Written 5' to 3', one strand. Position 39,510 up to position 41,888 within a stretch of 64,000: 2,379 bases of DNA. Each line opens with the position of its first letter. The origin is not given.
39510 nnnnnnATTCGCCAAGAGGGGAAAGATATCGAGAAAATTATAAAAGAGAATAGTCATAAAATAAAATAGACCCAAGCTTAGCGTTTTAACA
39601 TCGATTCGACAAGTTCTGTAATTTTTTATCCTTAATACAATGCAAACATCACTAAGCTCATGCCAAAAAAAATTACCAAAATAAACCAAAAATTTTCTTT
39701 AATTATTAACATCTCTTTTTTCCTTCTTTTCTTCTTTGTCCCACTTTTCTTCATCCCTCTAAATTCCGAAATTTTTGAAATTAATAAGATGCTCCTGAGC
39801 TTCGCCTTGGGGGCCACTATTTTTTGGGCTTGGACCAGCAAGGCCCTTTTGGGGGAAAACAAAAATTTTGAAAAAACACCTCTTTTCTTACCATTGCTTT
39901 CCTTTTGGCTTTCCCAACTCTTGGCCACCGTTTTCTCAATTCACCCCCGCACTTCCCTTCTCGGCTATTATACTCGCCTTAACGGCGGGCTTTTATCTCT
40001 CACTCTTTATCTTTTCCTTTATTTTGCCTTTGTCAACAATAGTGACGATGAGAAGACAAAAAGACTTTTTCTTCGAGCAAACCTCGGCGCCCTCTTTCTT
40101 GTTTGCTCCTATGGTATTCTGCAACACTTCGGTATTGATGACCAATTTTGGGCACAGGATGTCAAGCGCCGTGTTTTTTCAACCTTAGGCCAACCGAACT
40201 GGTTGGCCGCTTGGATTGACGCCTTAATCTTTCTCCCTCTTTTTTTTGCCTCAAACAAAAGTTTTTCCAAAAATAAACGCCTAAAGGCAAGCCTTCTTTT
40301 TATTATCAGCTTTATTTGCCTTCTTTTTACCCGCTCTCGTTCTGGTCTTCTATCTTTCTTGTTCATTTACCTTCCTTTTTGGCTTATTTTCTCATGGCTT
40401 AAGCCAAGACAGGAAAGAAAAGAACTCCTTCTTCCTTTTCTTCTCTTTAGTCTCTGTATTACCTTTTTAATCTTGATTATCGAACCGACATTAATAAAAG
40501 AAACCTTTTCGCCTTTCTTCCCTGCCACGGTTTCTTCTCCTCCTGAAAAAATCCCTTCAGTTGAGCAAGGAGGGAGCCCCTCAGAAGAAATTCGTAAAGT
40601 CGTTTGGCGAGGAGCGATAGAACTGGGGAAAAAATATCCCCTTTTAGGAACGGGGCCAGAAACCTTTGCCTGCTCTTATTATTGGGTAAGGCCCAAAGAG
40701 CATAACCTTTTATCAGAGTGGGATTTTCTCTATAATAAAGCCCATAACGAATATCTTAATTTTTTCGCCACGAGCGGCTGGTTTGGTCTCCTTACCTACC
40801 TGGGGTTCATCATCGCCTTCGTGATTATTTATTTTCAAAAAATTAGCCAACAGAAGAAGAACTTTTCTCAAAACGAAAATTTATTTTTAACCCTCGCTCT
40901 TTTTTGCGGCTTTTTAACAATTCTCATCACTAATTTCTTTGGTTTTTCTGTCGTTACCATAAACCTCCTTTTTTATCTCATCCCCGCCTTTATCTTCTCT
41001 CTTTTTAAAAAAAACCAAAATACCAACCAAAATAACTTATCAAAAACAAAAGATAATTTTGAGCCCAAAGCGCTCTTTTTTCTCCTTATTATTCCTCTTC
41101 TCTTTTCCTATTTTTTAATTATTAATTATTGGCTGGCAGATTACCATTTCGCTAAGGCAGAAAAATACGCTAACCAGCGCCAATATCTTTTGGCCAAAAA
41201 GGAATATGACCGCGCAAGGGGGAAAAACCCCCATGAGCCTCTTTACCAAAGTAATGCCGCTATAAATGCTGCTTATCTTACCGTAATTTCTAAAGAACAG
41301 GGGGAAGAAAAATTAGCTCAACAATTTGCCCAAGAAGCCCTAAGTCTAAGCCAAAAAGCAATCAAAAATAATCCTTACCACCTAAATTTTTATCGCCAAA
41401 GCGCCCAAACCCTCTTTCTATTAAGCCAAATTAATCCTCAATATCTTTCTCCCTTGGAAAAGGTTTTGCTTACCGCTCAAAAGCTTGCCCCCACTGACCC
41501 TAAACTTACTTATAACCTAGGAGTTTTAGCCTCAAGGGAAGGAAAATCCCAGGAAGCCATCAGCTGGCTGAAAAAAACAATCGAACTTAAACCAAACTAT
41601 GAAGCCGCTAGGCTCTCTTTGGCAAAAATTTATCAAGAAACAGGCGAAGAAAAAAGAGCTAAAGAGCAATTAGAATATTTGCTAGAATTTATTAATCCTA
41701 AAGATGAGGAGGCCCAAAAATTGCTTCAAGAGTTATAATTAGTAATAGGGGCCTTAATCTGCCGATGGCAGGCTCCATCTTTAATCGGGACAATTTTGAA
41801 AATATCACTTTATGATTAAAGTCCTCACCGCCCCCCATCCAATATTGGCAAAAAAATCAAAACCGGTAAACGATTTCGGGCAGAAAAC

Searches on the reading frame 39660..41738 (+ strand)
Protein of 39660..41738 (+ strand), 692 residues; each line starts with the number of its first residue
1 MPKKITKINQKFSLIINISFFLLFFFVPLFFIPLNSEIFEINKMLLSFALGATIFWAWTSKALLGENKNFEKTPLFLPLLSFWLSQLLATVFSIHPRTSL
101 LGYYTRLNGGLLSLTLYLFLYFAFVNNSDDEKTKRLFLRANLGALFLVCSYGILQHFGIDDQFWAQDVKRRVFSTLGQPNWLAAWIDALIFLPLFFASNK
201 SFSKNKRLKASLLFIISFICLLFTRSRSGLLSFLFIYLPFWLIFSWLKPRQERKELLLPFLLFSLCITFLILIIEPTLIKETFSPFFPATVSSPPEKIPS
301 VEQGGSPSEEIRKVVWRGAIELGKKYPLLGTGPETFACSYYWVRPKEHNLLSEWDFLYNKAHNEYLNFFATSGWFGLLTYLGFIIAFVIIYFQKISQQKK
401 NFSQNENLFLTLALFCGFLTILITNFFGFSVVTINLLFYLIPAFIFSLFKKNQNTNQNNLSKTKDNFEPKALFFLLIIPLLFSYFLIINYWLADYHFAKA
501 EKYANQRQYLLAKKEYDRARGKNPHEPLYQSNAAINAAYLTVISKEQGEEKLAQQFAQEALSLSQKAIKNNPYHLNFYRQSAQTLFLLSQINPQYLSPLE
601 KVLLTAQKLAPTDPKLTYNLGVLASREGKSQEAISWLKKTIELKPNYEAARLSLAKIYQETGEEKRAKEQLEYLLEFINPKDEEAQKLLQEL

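Call 48: find_homologous_proteins(query=window:39660-41738:+, max_evalue=1e-30)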
Query window:39660-41738:+ (692 aa): 4673 proteins with E <= 1e-30 among 8000 candidates; the best 120 are listed.
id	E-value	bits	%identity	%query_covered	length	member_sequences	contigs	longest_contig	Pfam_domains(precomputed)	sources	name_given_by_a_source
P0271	0.0e+0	1212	79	95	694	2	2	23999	PF14559.13,PF13414.13,PF21033.5,PF07719.24,PF04932.21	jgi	-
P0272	0.0e+0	1202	79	95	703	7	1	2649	PF14559.13,PF24575.2,PF13431.13,PF13414.13,PF00515.35,PF13424.13,PF21033.5,PF13428.13,PF07719.24,PF04932.21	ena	-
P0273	0.0e+0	1134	75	100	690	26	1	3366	PF14559.13,PF24575.2,PF13431.13,PF13414.13,PF00515.35,PF13424.13,PF21033.5,PF13428.13,PF07719.24,PF04932.21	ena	-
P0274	4.7e-216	738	53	100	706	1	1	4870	PF14559.13,PF13414.13,PF00515.35,PF21033.5,PF07719.24,PF04932.21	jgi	-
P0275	1.7e-214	733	54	100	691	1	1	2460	PF14559.13,PF07719.24,PF04932.21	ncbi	-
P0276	1.6e-210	720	54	100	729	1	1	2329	PF14559.13,PF13431.13,PF13414.13,PF00515.35,PF21033.5,PF13432.13,PF07719.24,PF04932.21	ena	-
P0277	3.4e-209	715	52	100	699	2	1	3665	PF14559.13,PF13431.13,PF13414.13,PF00515.35,PF21033.5,PF13428.13,PF07719.24,PF04932.21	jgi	-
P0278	1.5e-206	707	53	100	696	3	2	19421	PF21033.5,PF04932.21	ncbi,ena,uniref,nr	ncbi:hypothetical protein COT63_00485 [Candidatus Shapirobacteria bacterium CG09_land_8_20_14_0_10_3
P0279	1.7e-198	680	50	100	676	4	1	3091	PF13431.13,PF25060.1,PF13414.13,PF13428.13,PF14559.13,PF24575.2,PF00515.35,PF13424.13,PF21033.5,PF13432.13,PF13181.13,PF07719.24,PF04932.21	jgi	-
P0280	7.0e-198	678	53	92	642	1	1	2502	PF14559.13,PF13414.13,PF00515.35,PF21033.5,PF07719.24,PF04932.21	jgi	-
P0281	2.5e-196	673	51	98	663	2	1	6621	PF14559.13,PF24575.2,PF13431.13,PF13414.13,PF00515.35,PF13424.13,PF21033.5,PF13428.13,PF13181.13,PF07719.24,PF04932.21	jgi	-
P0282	2.6e-195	670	53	94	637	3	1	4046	PF00515.35,PF21033.5,PF07719.24,PF04932.21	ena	-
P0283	3.6e-193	662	49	98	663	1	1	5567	PF13431.13,PF13414.13,PF13428.13,PF14559.13,PF24575.2,PF00515.35,PF13424.13,PF21033.5,PF13432.13,PF13181.13,PF07719.24,PF04932.21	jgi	-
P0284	5.5e-182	626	49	97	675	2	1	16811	PF14559.13,PF13414.13,PF00515.35,PF07719.24,PF04932.21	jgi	-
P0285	1.3e-179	618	48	97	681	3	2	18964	PF14559.13,PF13431.13,PF13414.13,PF00515.35,PF07719.24,PF04932.21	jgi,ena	-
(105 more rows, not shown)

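Call 49: find_encoding_contigs(protein=P0271, flank=7000, max_places=2)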
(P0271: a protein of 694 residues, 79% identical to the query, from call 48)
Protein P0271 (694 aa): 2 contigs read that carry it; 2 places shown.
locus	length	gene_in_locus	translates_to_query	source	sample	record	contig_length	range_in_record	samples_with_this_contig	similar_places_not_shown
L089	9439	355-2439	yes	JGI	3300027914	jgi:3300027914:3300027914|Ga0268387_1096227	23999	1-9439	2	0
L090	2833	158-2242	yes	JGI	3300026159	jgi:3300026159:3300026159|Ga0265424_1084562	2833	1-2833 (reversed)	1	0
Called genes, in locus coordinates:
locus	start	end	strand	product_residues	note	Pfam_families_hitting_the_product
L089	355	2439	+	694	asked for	PF04932:Wzy_C, PF07719:TPR_2 (faint), PF21033:RMD1-3 (faint), PF13414:TPR_11 (faint), PF14559:TPR_19 (weak)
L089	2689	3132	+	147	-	PF01327:Pep_deformylase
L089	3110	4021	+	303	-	PF00551:Formyl_trans_N, PF02911:Formyl_trans_C (faint)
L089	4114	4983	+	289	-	PF00768:Peptidase_S11, PF13354:Beta-lactamase2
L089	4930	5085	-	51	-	PF00830:Ribosomal_L28 (weak)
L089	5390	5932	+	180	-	PF02163:Peptidase_M50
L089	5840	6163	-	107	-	-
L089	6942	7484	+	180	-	PF13367:PrsW-protease (weak)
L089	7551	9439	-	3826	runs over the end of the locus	-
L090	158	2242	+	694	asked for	PF04932:Wzy_C, PF07719:TPR_2 (faint), PF21033:RMD1-3 (faint), PF13414:TPR_11 (faint), PF14559:TPR_19 (weak)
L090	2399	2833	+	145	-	?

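Call 50: find_encoding_contigs(protein=P0278, flank=7000, max_places=1)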
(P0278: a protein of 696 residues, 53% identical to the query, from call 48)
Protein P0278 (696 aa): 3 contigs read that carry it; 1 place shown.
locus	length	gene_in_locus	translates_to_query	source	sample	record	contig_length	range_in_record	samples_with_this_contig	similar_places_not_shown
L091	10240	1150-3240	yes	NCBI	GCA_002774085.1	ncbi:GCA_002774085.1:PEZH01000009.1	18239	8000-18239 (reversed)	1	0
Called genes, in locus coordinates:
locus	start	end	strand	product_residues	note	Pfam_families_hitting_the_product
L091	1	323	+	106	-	PF09568:RE_MjaI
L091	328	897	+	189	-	PF00574:CLP_protease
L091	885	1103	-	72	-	-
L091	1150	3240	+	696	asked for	PF04932:Wzy_C, PF21033:RMD1-3 (faint)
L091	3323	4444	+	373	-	PF04055:Radical_SAM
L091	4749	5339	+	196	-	PF01327:Pep_deformylase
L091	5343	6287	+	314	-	PF00551:Formyl_trans_N, PF02911:Formyl_trans_C (faint)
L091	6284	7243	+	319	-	PF00768:Peptidase_S11, PF13354:Beta-lactamase2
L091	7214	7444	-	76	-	PF00830:Ribosomal_L28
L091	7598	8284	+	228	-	PF02163:Peptidase_M50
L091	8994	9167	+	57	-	PF00471:Ribosomal_L33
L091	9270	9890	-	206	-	PF00041:fn3 (faint), PF16656:Pur_ac_phosph_N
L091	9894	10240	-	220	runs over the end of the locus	PF00963:Cohesin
